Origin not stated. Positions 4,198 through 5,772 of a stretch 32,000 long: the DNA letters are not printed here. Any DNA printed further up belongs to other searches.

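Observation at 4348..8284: Translationally coupled three-gene operon with a wHTH/PD-(D/E)xK nuclease protein, sitting between an R-M pair and a HEPN-MNT pair: candidate new archaeal defence (or element-maintenance) module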

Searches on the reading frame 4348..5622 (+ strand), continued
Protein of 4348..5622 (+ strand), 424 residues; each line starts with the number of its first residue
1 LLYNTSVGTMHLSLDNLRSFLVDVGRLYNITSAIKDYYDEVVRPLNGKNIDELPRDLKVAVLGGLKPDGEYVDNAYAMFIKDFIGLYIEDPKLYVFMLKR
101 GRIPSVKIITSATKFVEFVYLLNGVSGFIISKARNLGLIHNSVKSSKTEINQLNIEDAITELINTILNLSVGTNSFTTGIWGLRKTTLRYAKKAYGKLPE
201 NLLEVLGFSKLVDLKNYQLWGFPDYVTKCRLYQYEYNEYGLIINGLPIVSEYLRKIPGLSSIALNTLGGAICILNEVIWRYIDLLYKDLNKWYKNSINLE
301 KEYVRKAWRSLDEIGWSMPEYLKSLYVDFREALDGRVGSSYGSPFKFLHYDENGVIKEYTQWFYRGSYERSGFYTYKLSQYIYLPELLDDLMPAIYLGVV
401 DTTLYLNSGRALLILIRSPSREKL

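Call 45: find_encoding_contigs(protein=P0049, flank=10000, max_places=1)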
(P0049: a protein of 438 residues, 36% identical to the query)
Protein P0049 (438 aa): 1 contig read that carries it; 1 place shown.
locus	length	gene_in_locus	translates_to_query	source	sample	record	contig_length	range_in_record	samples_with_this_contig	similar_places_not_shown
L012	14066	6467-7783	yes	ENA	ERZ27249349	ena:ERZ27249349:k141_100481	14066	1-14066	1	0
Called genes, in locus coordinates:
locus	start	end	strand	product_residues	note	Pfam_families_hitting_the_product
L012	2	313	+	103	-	?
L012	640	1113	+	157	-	-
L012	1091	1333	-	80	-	-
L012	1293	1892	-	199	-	-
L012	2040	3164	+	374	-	-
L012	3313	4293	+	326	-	-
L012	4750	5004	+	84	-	-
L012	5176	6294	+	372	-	PF04471:Mrr_cat (weak)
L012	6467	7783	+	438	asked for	-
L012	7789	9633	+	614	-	-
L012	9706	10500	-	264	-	-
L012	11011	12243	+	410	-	-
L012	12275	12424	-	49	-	-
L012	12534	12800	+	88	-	-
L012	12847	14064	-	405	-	?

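Call 51: fold_search(model_id=the predicted structure, library=viral)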
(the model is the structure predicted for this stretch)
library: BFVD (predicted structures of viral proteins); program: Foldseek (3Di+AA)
matches with E <= 10: 130; with E <= 0.001: 0
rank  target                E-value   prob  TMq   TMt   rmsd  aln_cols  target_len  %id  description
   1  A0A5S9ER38            1.7e-01  0.06  0.08  0.09  19.8       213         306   16  Uncharacterized protein [Tenacibaculum phage PTm1]
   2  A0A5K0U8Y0            6.8e-01  0.06  0.14  0.15  25.7       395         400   12  Putative histidine phosphatase [Yasminevirus sp. GU-2018]
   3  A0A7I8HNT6            7.2e-01  0.04  0.08  0.16  18.9       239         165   12  Uncharacterized protein [Enterobacter phage vB_EkoM5VN]
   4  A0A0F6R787            8.3e-01  0.01  0.06  0.06  32.8       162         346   13  Tail fiber protein [Escherichia coli O157 typing phage 5]
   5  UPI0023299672         1.1e+00  0.02  0.11  0.07  32.0       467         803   10  (no name look-up for this kind of identifier)
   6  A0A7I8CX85            1.2e+00  0.02  0.09  0.07  23.9       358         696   11  Uncharacterized protein [Aspergillus fumigatus polymycovirus 1]
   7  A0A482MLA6            1.8e+00  0.15  0.08  0.39   6.5        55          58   18  Uncharacterized protein [Burkholderia phage BcepSauron]
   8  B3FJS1                1.8e+00  0.06  0.09  0.24  13.2       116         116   11  Uncharacterized protein [Pseudomonas phage 201phi2-1]
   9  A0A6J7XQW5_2          2.0e+00  0.02  0.11  0.05  24.5       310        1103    9  Large polyvalent protein associated domain-containing protein [uncultured Caudovirales phage]
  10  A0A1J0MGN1            2.1e+00  0.08  0.09  0.31   8.3        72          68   17  (no name in the UniProt tables at hand)
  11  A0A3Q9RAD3            2.1e+00  0.06  0.07  0.18  10.9        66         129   12  (no name in the UniProt tables at hand)
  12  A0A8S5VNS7            2.1e+00  0.01  0.12  0.07  22.0       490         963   10  (no name in the UniProt tables at hand)
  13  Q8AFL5                2.2e+00  0.01  0.07  0.05  20.9       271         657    8  Pol protein (Fragment) [Simian immunodeficiency virus]
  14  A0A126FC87            2.3e+00  0.02  0.12  0.14  27.1       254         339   10  Actin-Rearrangement-Inducing Factor 1 [Lonomia obliqua multiple nucleopolyhedrovirus]
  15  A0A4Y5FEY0            2.4e+00  0.01  0.06  0.13  11.5       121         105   11  Uncharacterized protein [Lactobacillus phage 3-521]
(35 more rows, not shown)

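Call 52: search_protein_representatives(alignment_id=A2)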
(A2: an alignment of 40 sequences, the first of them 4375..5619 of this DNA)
Query: 40 sequences, 420 profile positions. Proteins with E-value up to 0.001 (for the whole library): 177; up to 1e-10: 82; up to 1e-30: 20. The best 150 are listed.
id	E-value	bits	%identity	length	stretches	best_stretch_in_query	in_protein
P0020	3.9e-189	645.7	-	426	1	1-419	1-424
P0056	1.5e-146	505.4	-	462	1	2-417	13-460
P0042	8.1e-146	503.0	-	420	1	1-419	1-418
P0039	3.1e-143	494.5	-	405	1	2-418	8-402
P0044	3.2e-140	484.6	-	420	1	4-417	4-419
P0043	3.0e-139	481.4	-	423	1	1-417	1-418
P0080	1.4e-135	469.3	-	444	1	5-417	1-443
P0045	2.8e-131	455.1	-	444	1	8-416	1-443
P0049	1.3e-130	453.0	-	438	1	39-418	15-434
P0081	4.8e-128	444.5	-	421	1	1-417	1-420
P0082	1.6e-116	406.6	-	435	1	39-417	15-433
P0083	1.1e-106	374.2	-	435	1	2-417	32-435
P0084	4.1e-94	332.7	-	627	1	3-416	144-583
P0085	1.3e-74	268.4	-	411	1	10-398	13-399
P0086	5.3e-62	226.9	-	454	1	5-410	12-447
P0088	5.1e-36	141.3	-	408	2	14-190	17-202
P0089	1.1e-34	136.9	-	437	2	10-189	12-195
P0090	1.5e-32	129.9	-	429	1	7-413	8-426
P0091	2.7e-32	129.1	-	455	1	3-398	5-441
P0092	9.8e-30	120.6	-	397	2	6-190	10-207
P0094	6.7e-28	114.6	-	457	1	12-297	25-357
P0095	5.7e-27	111.5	-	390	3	14-189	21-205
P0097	2.5e-26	109.4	-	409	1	5-318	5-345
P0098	1.2e-25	107.2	-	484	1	5-395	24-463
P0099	1.4e-25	106.9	-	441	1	61-400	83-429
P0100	2.3e-23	99.6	-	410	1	6-305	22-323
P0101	2.7e-23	99.4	-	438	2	9-306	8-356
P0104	4.5e-22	95.4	-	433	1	8-399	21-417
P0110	4.3e-20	88.9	-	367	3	7-191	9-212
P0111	1.9e-19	86.7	-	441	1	13-298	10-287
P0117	1.1e-18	84.2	-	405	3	18-215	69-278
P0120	2.0e-18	83.3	-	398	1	10-361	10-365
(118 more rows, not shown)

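Call 54: search_protein_families(library=pfam, alignment_id=A4, max_evalue=0.01)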
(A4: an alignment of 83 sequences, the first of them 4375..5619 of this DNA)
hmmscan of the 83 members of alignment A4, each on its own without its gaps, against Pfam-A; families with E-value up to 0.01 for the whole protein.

A. member 1, window:4375-5619:+ (415 aa): 0 families

B. families by the number of members that match (of 83 scanned): 3 families
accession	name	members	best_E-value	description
PF17944.6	Arg_decarbox_C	1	0.00014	Arginine decarboxylase C-terminal helical extension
PF25710.1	CrAss_Ring_3_4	1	0.00097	Phage tail ring protein 3/4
PF04947.19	Pox_VLTF3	1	0.0075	Poxvirus Late Transcription Factor VLTF3 like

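Call 55: search_protein_families(library=padloc, alignment_id=A4, max_evalue=0.01)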
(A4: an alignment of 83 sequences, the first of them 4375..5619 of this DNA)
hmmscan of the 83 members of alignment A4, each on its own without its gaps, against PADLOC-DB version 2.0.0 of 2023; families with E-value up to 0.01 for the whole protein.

A. member 1, window:4375-5619:+ (415 aa): 0 families

B. families by the number of members that match (of 83 scanned): 8 families
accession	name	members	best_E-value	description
PDLC04105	HerA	1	7.2e-06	-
PDLC01055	HerA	1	0.00011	Type III coevolved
PDLC04104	HerA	1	0.00092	-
PDLC04226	HEC-02B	1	0.0015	-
PDLC04217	HEC-02B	1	0.0026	-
PDLC02969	SP_VI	1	0.0039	-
PDLC03728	oMTase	1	0.0053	orphan methyltransferase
PDLC03690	HEase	1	0.0078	homing endonuclease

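Call 56: list_cluster_members(proteins=[P0084, P0085, P0086, P0090, P0091, P0094, P0097, P0100, P0110, P0120])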
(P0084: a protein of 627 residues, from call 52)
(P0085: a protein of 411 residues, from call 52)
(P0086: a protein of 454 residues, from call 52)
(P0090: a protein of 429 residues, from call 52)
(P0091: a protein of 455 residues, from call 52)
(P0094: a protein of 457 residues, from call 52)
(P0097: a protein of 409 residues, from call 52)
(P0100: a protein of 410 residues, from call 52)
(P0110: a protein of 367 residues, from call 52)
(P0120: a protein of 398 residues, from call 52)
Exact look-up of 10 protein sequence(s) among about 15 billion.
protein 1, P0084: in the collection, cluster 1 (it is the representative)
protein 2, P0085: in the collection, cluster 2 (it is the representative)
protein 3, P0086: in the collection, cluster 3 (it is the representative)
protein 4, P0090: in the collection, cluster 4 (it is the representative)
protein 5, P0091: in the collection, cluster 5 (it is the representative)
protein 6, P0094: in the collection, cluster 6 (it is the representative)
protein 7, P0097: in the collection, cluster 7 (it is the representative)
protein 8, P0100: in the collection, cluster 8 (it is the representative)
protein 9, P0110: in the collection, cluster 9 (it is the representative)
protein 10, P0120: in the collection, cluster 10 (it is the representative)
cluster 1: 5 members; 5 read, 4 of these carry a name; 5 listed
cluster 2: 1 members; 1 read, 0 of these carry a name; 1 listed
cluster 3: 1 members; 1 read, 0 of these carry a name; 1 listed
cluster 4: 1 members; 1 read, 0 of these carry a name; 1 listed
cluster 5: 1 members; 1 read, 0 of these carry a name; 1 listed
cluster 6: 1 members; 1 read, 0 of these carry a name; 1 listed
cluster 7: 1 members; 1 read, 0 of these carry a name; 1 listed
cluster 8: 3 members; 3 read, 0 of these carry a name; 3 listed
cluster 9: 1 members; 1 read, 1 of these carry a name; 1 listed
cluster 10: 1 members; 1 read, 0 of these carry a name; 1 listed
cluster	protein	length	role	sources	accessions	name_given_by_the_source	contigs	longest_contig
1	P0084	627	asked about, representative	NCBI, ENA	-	-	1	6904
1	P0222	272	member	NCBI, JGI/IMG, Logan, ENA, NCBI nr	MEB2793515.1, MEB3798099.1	MAG: ATP-binding protein [Caldisphaeraceae archaeon] | ATP-binding protein [Caldisphaeraceae archaeon]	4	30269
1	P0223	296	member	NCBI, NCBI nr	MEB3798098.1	MAG: hypothetical protein G5Z42_04670, partial [Caldisphaeraceae archaeon] | hypothetical protein [Caldisphaeraceae archaeon]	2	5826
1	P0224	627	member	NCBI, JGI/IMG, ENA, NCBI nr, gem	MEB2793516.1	MAG: hypothetical protein LRS41_05610 [Caldisphaeraceae archaeon] | hypothetical protein [Caldisphaeraceae archaeon]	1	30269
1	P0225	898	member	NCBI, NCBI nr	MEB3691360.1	MAG: ATP-binding protein [Caldisphaeraceae archaeon] | ATP-binding protein [Caldisphaeraceae archaeon]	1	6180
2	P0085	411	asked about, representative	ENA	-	-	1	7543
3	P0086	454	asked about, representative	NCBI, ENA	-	-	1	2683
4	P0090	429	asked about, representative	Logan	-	-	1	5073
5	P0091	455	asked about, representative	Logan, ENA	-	-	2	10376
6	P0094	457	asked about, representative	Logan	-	-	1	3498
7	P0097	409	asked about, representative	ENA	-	-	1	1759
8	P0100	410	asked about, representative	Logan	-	-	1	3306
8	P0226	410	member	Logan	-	-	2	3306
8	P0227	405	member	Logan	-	-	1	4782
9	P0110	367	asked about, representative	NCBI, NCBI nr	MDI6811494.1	MAG: hypothetical protein QMD80_07495 [archaeon] | hypothetical protein [archaeon]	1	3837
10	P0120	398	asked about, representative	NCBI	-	-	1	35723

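Call 58: search_protein_families(library=pfam, proteins=[P0225, P0084, P0222, P0223], max_evalue=0.1)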
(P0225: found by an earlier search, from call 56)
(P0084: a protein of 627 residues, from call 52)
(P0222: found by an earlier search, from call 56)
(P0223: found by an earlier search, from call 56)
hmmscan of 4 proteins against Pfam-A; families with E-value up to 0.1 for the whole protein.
P0225 (898 aa): 13 families
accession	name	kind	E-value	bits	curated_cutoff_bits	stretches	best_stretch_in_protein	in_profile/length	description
PF01935.23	DUF87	-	1.2e-15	58.6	23.2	1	27-212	23-205/220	Helicase HerA, central domain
PF10412.15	TrwB_AAD_bind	-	2.3e-10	40.4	20.5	1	20-69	8-57/387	Type IV secretion-system coupling protein DNA-binding domain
PF12846.13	AAA_10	-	4.6e-07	29.6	27.5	2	250-327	240-321/362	AAA-like domain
PF05872.18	HerA_C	-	3.9e-06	26.2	22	1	23-68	17-62/502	Helicase HerA-like C-terminal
PF19044.6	P-loop_TraG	-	4.2e-06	26.1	25.8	1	27-211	29-222/413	TraG P-loop domain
PF01580.24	FtsK_SpoIIIE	-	0.00016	21.6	24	1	26-55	37-67/221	FtsK/SpoIIIE family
PF13401.12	AAA_22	-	0.00027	21.7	27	1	29-66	7-44/130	AAA domain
PF25199.1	nSTAND_NTPase5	-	0.00063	20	34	0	22-64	36-79/145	Novel STAND NTPase 5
PF04851.21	ResIII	-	0.0031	17.9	22.5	0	27-60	23-57/164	Type III restriction enzyme, res subunit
PF02492.25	cobW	-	0.034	14.2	20.7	0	30-63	3-37/180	CobW/HypB/UreG, nucleotide-binding domain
PF20720.3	nSTAND3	-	0.051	13.7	27.2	0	29-83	19-72/155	Novel STAND NTPase 3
PF02367.23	TsaE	-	0.067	13.6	26.6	0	30-72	24-65/128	Threonylcarbamoyl adenosine biosynthesis protein TsaE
PF12696.13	TraG-D_C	-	0.08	13.3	22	0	251-325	1-82/126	TraM recognition site of TraD and TraG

P0084 (627 aa): 1 family
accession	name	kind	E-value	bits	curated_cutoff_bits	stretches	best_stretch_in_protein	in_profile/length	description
PF18903.5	DUF5659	-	0.053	13.8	23.6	0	279-315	38-72/75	Domain of unknown function (DUF5659)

P0222 (272 aa): 20 families
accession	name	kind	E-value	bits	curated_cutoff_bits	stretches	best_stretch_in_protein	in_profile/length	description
PF01935.23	DUF87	-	5.2e-17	63.1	23.2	1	27-212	23-205/220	Helicase HerA, central domain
PF10412.15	TrwB_AAD_bind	-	1e-07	31.6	20.5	1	20-69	8-57/387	Type IV secretion-system coupling protein DNA-binding domain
PF19044.6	P-loop_TraG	-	1.3e-06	27.8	25.8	1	27-116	29-122/413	TraG P-loop domain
PF05872.18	HerA_C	-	3.5e-06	26.4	22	1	23-68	17-62/502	Helicase HerA-like C-terminal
PF13401.12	AAA_22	-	2.4e-05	25.1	27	1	29-66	7-44/130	AAA domain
PF01580.24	FtsK_SpoIIIE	-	4.7e-05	23.4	24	1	26-55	37-67/221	FtsK/SpoIIIE family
PF04851.21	ResIII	-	0.00011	22.6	22.5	1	27-61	23-58/164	Type III restriction enzyme, res subunit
PF12846.13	AAA_10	-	0.0075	15.8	27.5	1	24-74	18-68/362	AAA-like domain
PF02492.25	cobW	-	0.008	16.2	20.7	1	30-64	3-38/180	CobW/HypB/UreG, nucleotide-binding domain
PF20720.3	nSTAND3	-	0.013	15.7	27.2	1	29-83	19-72/155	Novel STAND NTPase 3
PF02367.23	TsaE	-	0.015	15.7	26.6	1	30-72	24-65/128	Threonylcarbamoyl adenosine biosynthesis protein TsaE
PF01637.24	ATPase_2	-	0.017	15.4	33.2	1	25-101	18-87/225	ATPase domain predominantly from Archaea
PF13191.12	AAA_16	-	0.02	15.9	32.6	0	25-48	23-45/167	AAA ATPase domain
PF25199.1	nSTAND_NTPase5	-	0.036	14.3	34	0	22-66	36-81/145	Novel STAND NTPase 5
PF02534.20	T4SS-DNA_transf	-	0.037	13.3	20.1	1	25-92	44-105/468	Type IV secretory system Conjugative DNA transfer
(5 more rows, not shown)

P0223 (296 aa): 0 families

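Call 60: find_encoding_contigs(protein=P0224, flank=10000, max_places=2)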
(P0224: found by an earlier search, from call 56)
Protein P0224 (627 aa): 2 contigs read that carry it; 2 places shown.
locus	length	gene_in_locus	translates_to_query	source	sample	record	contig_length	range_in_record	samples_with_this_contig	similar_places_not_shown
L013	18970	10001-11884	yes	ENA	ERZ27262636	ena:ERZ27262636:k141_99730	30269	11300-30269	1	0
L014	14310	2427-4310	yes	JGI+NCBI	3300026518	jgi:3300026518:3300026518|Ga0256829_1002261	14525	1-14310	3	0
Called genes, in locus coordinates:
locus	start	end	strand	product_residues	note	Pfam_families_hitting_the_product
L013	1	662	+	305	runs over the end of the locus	PF05681:Fumerase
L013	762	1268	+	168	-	PF05683:Fumerase_C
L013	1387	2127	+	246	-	PF00005:ABC_tran, PF13304:AAA_21 (faint)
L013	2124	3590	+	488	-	PF19295:SufBD_N, PF01458:SUFBD_core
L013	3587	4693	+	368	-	PF01458:SUFBD_core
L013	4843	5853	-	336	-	PF00535:Glycos_transf_2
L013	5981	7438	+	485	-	PF01663:Phosphodiest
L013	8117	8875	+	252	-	PF04313:HSDR_N (weak)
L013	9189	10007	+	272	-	PF05872:HerA_C (weak), PF01935:DUF87, PF10412:TrwB_AAD_bind, PF13401:AAA_22 (faint), PF19044:P-loop_TraG (weak)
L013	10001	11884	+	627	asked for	-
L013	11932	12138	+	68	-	-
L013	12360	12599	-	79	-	PF05942:PaREP1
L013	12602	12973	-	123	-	-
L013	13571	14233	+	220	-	PF13641:Glyco_tranf_2_3 (weak), PF00535:Glycos_transf_2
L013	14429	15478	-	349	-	PF00535:Glycos_transf_2, PF13641:Glyco_tranf_2_3, PF04138:GtrA_DPMS_TM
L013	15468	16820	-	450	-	-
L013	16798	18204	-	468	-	-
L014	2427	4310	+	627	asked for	-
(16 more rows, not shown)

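Call 64: find_encoding_contigs(protein=P0120, flank=8000, max_places=1)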
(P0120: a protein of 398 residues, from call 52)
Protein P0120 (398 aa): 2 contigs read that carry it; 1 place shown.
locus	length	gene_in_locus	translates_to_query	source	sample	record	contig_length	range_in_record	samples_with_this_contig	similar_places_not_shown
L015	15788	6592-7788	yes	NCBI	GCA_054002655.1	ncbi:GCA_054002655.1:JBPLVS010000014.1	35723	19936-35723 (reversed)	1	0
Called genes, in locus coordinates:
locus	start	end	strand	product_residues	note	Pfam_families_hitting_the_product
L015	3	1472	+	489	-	?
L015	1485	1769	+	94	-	-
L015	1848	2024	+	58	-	PF13717:Zn_ribbon_4 (faint), PF21344:Zn_ribbon_LysW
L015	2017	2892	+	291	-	PF22626:LysX_preATP_grasp, PF02655:ATP-grasp_3, PF08443:RimK, PF02955:GSH-S_ATP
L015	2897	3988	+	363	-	PF01546:Peptidase_M20, PF07687:M20_dimer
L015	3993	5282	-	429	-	PF01979:Amidohydro_1, PF12890:DHOase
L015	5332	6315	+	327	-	-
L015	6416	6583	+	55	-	-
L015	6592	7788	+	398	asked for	-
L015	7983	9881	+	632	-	PF01381:HTH_3, PF12844:HTH_19, PF13443:HTH_26, PF13560:HTH_31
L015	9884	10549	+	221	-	PF03591:AzlC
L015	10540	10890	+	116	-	PF05437:AzlD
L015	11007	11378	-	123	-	-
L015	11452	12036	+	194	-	PF03367:Zn_ribbon_ZPR1 (weak), PF22794:jr-ZPR1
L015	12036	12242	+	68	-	PF03911:Sec61_beta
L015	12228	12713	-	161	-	-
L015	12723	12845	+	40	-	-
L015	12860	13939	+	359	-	PF04055:Radical_SAM, PF08608:Wyosine_form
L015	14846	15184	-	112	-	-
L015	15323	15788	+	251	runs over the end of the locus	PF01996:F420_ligase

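Call 65: find_encoding_contigs(protein=P0091, flank=8000, max_places=1)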
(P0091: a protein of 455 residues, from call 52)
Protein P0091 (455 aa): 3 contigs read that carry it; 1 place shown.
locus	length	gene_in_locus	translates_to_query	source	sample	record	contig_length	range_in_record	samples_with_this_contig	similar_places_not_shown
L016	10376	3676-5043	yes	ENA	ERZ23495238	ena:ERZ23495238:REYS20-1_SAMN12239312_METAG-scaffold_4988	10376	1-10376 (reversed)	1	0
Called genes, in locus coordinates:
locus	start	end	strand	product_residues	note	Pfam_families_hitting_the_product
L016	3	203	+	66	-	?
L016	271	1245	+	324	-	-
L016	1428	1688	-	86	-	-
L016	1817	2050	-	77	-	-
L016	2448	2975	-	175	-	-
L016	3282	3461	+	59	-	-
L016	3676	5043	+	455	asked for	-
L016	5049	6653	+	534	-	-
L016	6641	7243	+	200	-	-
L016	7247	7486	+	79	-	-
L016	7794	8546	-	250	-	-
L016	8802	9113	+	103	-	-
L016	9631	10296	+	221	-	-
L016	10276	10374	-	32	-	?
